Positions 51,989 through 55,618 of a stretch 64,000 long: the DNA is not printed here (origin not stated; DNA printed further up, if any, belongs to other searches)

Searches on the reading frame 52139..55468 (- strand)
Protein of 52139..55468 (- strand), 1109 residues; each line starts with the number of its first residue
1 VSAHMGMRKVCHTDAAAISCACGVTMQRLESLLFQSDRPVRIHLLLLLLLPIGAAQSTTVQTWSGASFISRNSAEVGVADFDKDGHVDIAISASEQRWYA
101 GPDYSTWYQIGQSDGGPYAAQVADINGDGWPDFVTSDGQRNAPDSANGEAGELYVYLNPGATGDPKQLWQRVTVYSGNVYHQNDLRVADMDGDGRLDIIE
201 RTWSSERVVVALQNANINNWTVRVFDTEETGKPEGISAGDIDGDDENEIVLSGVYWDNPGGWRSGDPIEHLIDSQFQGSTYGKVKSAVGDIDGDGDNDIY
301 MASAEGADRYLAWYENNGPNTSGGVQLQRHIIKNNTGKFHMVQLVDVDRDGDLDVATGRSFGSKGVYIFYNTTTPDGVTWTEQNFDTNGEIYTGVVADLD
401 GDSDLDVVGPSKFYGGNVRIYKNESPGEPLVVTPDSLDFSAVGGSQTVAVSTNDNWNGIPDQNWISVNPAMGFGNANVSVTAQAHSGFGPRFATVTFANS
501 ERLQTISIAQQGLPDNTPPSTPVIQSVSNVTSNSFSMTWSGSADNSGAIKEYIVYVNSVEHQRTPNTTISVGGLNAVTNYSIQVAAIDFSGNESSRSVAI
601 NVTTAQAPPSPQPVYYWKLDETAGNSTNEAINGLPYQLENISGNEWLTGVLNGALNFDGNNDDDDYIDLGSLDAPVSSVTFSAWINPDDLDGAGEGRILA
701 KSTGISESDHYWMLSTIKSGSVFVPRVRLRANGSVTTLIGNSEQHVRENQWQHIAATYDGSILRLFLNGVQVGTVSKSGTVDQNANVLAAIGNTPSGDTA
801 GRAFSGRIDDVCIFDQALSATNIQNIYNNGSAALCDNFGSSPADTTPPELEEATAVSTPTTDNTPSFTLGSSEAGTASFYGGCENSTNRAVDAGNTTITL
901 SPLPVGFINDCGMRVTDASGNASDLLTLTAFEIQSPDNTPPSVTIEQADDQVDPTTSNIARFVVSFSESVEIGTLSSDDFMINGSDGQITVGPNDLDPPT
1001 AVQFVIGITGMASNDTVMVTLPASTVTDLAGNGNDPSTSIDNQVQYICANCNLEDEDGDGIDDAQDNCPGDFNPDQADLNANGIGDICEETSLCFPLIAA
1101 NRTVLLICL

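Call 65: search_protein_families(library=pfam, proteins=[window:52139-55468:-])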
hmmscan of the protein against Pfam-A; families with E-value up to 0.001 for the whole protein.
window:52139-55468:- (1109 aa): 7 families
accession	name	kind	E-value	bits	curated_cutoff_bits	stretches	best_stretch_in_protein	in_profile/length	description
PF13385.13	Laminin_G_3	-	1.3e-26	94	27.6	1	662-824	2-151/151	Concanavalin A-like lectin/glucanases superfamily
PF13517.12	FG-GAP_3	-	1.8e-22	80.1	26.9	4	290-356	1-60/61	FG-GAP-like repeat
PF01839.29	FG-GAP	-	7.2e-13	48.5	22.1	1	117-156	2-37/37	FG-GAP repeat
PF00041.27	fn3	-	4.2e-09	36.9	25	1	526-597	7-78/84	Fibronectin type III domain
PF19190.6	BACON_2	-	2.1e-07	31.2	25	1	430-512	2-93/94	Viral BACON domain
PF13004.13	BACON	-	6.9e-05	23.2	25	1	456-511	3-61/61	Putative binding domain, N-terminal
PF02210.31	Laminin_G_2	-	0.00052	20.9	22.9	0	727-813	30-123/126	Laminin G domain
